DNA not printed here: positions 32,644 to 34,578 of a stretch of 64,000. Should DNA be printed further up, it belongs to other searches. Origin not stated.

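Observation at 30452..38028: Divergent UbiD / Mo-hydroxylase and ThDP-enzyme / UbiD cluster with none of the usual partner genes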

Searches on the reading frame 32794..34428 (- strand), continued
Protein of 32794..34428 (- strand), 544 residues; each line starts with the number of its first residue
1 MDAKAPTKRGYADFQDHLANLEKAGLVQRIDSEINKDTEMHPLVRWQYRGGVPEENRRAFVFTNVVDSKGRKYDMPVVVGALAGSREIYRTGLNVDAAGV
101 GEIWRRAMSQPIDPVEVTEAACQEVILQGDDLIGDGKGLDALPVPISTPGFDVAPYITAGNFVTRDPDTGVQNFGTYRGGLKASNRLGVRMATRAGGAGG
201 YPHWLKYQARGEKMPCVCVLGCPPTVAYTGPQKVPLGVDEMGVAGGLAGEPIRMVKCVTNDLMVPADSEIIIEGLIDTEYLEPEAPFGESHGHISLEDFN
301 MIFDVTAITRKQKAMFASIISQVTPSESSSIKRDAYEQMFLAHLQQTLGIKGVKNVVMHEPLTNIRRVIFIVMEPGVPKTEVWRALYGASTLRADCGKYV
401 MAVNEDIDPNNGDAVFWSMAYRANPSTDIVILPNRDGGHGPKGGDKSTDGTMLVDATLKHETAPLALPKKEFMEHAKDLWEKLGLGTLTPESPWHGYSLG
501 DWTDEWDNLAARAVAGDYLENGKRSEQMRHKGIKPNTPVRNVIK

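Call 45: search_dna_similar(query=window:32794-34428:-, collection=plasmids, mode=protein, max_rows=60, rows=spread)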
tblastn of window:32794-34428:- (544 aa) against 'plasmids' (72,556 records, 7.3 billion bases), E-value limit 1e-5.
Records with a match: 429; places in all: 472; records where one place covers at least 80% of the query: 111.
Best place of each record, by identity: 60-80% 3; <60% 426.
By first word of the organism name: Sinorhizobium 129; Agrobacterium 24; Paracoccus 19; Ensifer 19; Pantoea 16; Rhizobium 12; Streptomyces 12; Paraburkholderia 11; Escherichia 11; Rahnella 11; and 61 more.
By predicted mobility (MOB-suite, as given by PLSDB): non-mobilizable 247; conjugative 99; mobilizable 83.
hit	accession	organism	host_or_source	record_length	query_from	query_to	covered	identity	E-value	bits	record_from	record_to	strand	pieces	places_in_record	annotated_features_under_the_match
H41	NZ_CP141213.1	Sinorhizobium meliloti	alfalfa,Isolate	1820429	4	544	99%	60.3%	0e+0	671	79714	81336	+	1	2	none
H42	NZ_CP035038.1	Sinorhizobium fredii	single cell,soil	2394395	8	544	99%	59.8%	0e+0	662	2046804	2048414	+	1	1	none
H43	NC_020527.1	Sinorhizobium meliloti 2011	-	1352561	3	457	84%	28.2%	1e-28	129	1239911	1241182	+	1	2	none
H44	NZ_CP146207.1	Sinorhizobium meliloti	-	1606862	3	457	84%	28.0%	6e-28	126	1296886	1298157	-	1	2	none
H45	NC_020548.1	Azoarcus sp. KH32C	-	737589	23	437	76%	30.3%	7e-24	114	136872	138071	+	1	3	ppcA: phenylphosphate carboxylase subunit alpha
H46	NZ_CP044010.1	Rhizobium sp. BG6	Prosopis cineraria,pure bacterial ...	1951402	9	482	87%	25.9%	1e-24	116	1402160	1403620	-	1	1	none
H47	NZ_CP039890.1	Agrobacterium tumefaciens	-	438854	2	486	89%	25.0%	8e-24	114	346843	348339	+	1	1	UbiD family decarboxylase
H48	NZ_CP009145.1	Sinorhizobium meliloti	Medicago orbicularis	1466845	9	486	88%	25.3%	5e-26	120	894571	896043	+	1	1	none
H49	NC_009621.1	Sinorhizobium medicae WSM419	-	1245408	9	486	88%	25.3%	4e-25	117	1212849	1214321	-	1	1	record has no annotation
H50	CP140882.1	Sinorhizobium meliloti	Medicago lupulina,whole organism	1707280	9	486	88%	25.1%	1e-25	119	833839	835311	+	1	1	UbiD family decarboxylase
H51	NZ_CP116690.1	Agrobacterium tumefaciens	Lettuce,cell culture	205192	2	486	89%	24.8%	2e-24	115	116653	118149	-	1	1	UbiD family decarboxylase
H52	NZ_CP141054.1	Paracoccus denitrificans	-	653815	12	457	82%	26.8%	2e-28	128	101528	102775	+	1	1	UbiD family decarboxylase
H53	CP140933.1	Sinorhizobium meliloti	Medicago lupulina,whole organism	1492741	9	486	88%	25.0%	1e-24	116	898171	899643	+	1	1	UbiD family decarboxylase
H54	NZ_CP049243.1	Allorhizobium pseudoryzae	cell culture,soil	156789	1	488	90%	24.3%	2e-23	112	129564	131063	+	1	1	UbiD family decarboxylase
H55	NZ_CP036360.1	Agrobacterium sp. 33MFTa1.1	Thlaspi arvense,cell culture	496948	2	486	89%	24.4%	6e-22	108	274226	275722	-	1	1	UbiD family decarboxylase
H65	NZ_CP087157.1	Roseibium aggregatum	cell culture,seawater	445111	143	483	63%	31.9%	6e-29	129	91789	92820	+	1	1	UbiD family decarboxylase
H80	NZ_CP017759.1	Cupriavidus necator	whole organism,soil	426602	73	356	52%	31.9%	8e-28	126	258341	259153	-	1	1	UbiD family decarboxylase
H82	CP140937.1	Sinorhizobium meliloti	Medicago lupulina,whole organism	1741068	152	457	56%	29.1%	2e-24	115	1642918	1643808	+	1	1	UbiD family decarboxylase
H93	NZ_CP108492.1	Streptomyces sp. NBC_01243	-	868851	158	456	55%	28.2%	2e-18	97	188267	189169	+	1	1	UbiD family decarboxylase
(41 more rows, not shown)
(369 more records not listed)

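Call 46: get_annotated_region(hit=H80, flank=9000)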
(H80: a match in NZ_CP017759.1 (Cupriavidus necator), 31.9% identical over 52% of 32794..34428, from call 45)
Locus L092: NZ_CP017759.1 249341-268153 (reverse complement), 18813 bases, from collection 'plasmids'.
description: Cupriavidus necator strain NH9 plasmid pENH92, complete sequence
organism: Cupriavidus necator (NCBI taxid 106590)
taxonomy: Bacteria; Pseudomonadota; Betaproteobacteria; Burkholderiales; Burkholderiaceae; Cupriavidus; Cupriavidus necator
host: -; source: whole organism,soil; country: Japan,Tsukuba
typing (MOB-suite, as given by PLSDB): non-mobilizable; mating-pair formation MPF_F
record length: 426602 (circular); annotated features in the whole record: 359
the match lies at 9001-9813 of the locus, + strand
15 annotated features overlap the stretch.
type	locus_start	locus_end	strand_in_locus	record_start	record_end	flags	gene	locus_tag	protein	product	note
CDS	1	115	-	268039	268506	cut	-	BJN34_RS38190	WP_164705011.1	hypothetical protein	-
CDS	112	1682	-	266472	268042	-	-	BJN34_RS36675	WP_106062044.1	IS3 family transposase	-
CDS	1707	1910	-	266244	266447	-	-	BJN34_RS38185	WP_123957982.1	hypothetical protein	-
CDS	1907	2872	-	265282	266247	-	-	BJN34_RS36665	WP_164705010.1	tyrosine-type recombinase/integrase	GO:0015074 - DNA integration [Evidence IEA]; GO:0006310 - DNA recombination [Evidence IEA]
CDS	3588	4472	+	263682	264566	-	-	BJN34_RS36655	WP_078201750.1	IclR family transcriptional regulator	GO:0006355 - regulation of DNA-templated transcription [Evidence IEA]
CDS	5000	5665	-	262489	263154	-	adk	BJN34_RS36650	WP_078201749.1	adenylate kinase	GO:0006139 - nucleobase-containing compound metabolic process [Evidence IEA]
CDS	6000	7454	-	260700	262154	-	-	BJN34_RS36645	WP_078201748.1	aldehyde dehydrogenase family protein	-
CDS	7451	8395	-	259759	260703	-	-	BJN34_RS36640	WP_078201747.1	LysR family transcriptional regulator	GO:0006355 - regulation of DNA-templated transcription [Evidence IEA]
CDS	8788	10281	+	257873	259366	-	-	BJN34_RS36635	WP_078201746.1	UbiD family decarboxylase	-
CDS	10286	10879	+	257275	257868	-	-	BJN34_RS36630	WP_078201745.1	UbiX family flavin prenyltransferase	-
CDS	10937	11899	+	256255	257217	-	-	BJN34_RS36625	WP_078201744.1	tripartite tricarboxylate transporter substrate binding protein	-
CDS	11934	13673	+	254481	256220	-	-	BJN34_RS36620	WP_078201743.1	GMC family oxidoreductase N-terminal domain-containing protein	-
CDS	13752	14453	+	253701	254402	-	-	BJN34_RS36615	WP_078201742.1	sterol desaturase family protein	GO:0008610 - lipid biosynthetic process [Evidence IEA]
CDS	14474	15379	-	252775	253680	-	-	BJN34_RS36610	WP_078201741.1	LysR family transcriptional regulator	GO:0006355 - regulation of DNA-templated transcription [Evidence IEA]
CDS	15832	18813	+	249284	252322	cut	-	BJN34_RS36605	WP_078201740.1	molybdopterin cofactor-binding domain-containing protein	-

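Call 47: get_annotated_region(hit=H65, flank=9000)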
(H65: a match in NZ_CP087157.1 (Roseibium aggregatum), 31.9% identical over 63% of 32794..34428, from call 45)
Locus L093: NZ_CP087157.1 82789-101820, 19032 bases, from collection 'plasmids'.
description: Roseibium aggregatum strain LZB033 plasmid p1_LZB033, complete sequence
organism: Roseibium aggregatum (NCBI taxid 187304)
taxonomy: Bacteria; Pseudomonadota; Alphaproteobacteria; Hyphomicrobiales; Stappiaceae; Roseibium; Roseibium aggregatum
host: -; source: cell culture,seawater; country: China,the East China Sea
typing (MOB-suite, as given by PLSDB): non-mobilizable
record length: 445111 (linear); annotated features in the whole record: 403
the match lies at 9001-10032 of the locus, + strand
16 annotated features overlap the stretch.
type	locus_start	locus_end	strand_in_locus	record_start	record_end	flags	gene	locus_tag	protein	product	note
CDS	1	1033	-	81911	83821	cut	nosZ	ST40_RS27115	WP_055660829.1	TAT-dependent nitrous-oxide reductase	GO:0019333 - denitrification pathway [Evidence IEA]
CDS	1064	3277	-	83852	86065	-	-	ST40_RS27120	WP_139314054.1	NosR/NirI family protein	-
CDS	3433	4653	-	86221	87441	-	-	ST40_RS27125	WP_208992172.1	NnrS family protein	-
CDS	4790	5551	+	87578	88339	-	-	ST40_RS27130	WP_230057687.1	NnrU family protein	-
CDS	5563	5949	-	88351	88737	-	-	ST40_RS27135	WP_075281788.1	hypothetical protein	-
CDS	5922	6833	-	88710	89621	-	-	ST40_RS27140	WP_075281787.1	U32 family peptidase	GO:0006744 - ubiquinone biosynthetic process [Evidence IEA]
CDS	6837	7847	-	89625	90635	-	-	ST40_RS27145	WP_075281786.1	peptidase U32 family protein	-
CDS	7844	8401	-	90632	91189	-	-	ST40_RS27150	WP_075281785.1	SCP2 sterol-binding domain-containing protein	-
CDS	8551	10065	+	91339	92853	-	-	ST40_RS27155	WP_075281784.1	UbiD family decarboxylase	-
CDS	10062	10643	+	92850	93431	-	-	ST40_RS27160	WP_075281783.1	UbiX family flavin prenyltransferase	-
CDS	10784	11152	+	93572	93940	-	-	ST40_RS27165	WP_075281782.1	ferrous iron transport protein A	-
CDS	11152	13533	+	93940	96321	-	feoB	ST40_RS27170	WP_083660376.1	ferrous iron transport protein B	GO:0006826 - iron ion transport [Evidence IEA]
CDS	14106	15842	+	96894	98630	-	dhaL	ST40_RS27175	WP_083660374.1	dihydroxyacetone kinase subunit DhaL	GO:0006071 - glycerol metabolic process [Evidence IEA]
CDS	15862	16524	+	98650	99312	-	dhaL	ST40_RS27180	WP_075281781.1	dihydroxyacetone kinase subunit DhaL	GO:0006071 - glycerol metabolic process [Evidence IEA]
CDS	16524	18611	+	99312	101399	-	-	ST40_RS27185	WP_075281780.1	bifunctional sugar-binding transcriptional regulator/dihydroxyacetone kinase subunit DhaK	-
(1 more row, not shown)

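Call 55: search_solved_structures(query=A1, show_alignments=5, max_evalue=1e-20)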
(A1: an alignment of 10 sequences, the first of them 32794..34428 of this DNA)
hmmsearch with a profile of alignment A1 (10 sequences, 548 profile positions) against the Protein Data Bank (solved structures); distinct sequences matched with E-value up to 1e-20: 37.
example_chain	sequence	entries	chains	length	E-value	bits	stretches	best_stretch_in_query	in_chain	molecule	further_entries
6h6x_B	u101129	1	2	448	1.2e-50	175.6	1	71-460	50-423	3-polyprenyl-4-hydroxybenzoate decarboxylase and related decarboxylases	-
6h6v_A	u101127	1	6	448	8e-49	169.6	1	71-460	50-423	3-polyprenyl-4-hydroxybenzoate decarboxylase and related decarboxylases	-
5m1c_A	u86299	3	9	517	2.4e-44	154.8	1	112-437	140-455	3-octaprenyl-4-hydroxybenzoate carboxy-lyase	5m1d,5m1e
2idb_A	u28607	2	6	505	4.3e-44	154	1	112-437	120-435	3-octaprenyl-4-hydroxybenzoate carboxy-lyase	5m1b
7pda_A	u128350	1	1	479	1.3e-38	135.9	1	97-457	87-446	UbiD family decarboxylase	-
9gqr_A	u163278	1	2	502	6.4e-32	113.8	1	14-318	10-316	decarboxylase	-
7nf0_A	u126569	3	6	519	3.3e-31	111.4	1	14-429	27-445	Ferulic acid decarboxylase 1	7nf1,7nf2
6da6_A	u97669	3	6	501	1.4e-30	109.4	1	6-315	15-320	UbiD-like decarboxylase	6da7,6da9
7ae4_A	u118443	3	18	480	3.6e-30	108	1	9-458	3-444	Phenolic acid decarboxylase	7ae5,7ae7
7ney_A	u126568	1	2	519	4.5e-29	104.4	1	14-428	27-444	Ferulic acid decarboxylase 1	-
8oed_A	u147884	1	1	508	3.2e-28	101.6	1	99-432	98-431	Ferulic acid decarboxylase 1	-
8crd_A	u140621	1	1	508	5.5e-28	100.8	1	99-432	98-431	Ferulic acid decarboxylase 1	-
7nf3_A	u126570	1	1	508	6e-28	100.7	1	99-432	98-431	Ferulic acid decarboxylase 1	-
7nf4_A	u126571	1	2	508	7.3e-28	100.4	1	99-432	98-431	Ferulic acid decarboxylase 1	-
6r2z_A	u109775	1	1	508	8.3e-28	100.2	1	99-432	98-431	Ferulic acid decarboxylase 1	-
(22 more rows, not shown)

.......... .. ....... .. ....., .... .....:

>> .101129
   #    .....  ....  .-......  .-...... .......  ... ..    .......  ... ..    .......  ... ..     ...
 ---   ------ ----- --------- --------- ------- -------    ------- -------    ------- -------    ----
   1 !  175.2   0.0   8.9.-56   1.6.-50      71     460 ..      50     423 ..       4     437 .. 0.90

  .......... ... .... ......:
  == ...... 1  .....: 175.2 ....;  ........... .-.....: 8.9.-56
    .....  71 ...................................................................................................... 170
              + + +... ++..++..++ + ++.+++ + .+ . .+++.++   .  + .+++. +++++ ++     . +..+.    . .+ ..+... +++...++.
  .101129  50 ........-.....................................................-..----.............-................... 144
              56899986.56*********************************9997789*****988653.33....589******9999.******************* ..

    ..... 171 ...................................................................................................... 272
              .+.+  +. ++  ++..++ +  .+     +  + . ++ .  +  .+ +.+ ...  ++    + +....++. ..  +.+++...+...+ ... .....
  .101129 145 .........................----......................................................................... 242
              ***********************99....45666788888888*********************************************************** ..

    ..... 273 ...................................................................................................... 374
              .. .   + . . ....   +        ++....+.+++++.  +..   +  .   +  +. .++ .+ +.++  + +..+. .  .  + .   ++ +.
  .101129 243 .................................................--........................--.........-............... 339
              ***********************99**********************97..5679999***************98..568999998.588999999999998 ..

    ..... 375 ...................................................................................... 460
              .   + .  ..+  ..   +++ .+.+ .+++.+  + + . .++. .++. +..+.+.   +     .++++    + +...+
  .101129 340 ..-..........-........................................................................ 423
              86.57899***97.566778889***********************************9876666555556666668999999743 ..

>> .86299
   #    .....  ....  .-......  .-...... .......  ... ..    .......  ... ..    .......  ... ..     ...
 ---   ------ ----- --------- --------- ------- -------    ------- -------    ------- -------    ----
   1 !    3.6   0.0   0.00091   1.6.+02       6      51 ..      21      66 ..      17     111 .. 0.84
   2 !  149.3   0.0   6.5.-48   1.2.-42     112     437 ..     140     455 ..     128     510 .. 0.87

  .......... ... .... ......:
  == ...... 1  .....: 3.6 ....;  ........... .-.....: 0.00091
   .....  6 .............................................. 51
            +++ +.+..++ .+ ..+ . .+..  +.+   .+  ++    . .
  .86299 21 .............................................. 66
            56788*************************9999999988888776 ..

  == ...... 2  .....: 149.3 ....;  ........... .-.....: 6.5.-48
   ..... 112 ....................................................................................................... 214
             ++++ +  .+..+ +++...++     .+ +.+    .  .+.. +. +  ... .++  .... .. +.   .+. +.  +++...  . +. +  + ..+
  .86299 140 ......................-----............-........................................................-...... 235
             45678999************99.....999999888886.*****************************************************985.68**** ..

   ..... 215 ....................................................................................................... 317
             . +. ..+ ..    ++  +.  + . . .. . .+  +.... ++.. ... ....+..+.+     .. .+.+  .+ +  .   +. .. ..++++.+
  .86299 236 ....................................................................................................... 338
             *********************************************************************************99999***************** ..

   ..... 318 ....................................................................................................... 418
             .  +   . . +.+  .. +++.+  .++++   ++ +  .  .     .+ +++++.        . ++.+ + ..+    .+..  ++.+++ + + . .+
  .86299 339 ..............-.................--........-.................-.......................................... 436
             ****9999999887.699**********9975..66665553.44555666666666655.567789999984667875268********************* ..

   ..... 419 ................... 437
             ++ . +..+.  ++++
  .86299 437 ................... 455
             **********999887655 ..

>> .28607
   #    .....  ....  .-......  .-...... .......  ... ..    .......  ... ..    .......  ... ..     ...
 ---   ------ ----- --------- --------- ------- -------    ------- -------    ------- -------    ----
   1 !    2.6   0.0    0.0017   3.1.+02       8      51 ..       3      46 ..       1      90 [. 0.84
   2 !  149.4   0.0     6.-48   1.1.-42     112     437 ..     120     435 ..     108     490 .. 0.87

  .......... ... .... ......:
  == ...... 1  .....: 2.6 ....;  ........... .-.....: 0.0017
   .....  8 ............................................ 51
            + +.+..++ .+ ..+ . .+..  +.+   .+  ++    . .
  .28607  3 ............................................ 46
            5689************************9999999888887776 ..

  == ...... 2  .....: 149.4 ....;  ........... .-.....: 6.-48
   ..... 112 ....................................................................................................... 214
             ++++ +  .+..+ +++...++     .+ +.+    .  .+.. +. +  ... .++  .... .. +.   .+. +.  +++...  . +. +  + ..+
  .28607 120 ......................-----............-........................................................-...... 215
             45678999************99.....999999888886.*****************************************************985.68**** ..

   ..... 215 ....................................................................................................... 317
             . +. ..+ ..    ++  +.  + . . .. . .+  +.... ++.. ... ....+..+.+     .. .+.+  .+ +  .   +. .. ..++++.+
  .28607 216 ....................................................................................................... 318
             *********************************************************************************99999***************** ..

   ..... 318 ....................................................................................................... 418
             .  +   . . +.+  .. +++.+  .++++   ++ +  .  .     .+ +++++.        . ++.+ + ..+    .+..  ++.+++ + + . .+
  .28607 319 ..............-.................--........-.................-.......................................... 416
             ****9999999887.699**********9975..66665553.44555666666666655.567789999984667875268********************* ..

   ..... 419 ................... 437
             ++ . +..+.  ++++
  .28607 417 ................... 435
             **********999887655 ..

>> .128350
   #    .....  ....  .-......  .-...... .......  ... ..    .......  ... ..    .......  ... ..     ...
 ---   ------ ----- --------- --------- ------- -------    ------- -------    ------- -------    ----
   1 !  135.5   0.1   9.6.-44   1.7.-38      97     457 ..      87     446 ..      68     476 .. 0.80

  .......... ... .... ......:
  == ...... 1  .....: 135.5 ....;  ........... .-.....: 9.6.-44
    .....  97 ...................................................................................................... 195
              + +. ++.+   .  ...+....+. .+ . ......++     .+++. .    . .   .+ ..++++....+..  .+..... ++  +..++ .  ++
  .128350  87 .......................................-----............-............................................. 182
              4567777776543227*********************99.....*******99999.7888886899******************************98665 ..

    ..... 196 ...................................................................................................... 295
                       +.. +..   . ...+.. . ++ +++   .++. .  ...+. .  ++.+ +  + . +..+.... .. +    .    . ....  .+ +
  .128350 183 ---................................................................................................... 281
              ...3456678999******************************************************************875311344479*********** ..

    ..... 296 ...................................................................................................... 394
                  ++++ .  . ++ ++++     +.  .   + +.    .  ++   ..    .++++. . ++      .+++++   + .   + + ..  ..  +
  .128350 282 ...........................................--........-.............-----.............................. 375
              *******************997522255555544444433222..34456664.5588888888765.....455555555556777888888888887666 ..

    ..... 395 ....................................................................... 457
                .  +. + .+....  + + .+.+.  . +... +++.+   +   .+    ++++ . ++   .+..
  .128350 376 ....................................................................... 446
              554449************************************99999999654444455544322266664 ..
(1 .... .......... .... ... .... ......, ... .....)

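Call 59: find_encoding_contigs(protein=P0004, flank=9000, max_places=1)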
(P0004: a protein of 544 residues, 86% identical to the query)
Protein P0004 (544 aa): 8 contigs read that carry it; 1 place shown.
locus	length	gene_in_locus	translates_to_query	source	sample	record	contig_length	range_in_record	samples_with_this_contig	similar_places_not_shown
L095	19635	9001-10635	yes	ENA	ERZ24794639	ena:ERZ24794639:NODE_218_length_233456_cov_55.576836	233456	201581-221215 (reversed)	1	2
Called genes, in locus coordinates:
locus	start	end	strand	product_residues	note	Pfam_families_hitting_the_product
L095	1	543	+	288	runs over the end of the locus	-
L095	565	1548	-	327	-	PF04909:Amidohydro_2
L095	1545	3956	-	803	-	PF01315:Ald_Xan_dh_C, PF02738:MoCoBD_1, PF20256:MoCoBD_2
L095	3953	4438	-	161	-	PF00111:Fer2, PF01799:Fer2_2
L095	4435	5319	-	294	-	PF00941:FAD_binding_5, PF03450:CO_deh_flav_C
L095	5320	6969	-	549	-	PF01977:UbiD, PF20696:UbiD_C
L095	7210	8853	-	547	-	PF01977:UbiD, PF20696:UbiD_C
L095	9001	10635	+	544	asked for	PF20695:UbiD_N (weak), PF01977:UbiD, PF20696:UbiD_C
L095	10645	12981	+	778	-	PF01315:Ald_Xan_dh_C, PF02738:MoCoBD_1, PF20256:MoCoBD_2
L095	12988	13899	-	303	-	PF13379:NMT1_2, PF09084:NMT1 (faint), PF12974:Phosphonate-bd (weak)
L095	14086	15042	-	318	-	PF00696:AA_kinase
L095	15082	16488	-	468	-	PF06545:AllG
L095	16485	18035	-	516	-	PF27530:HMA_AllF_N, PF00549:Ligase_CoA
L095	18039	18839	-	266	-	PF11392:AllH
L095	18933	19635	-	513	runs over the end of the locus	-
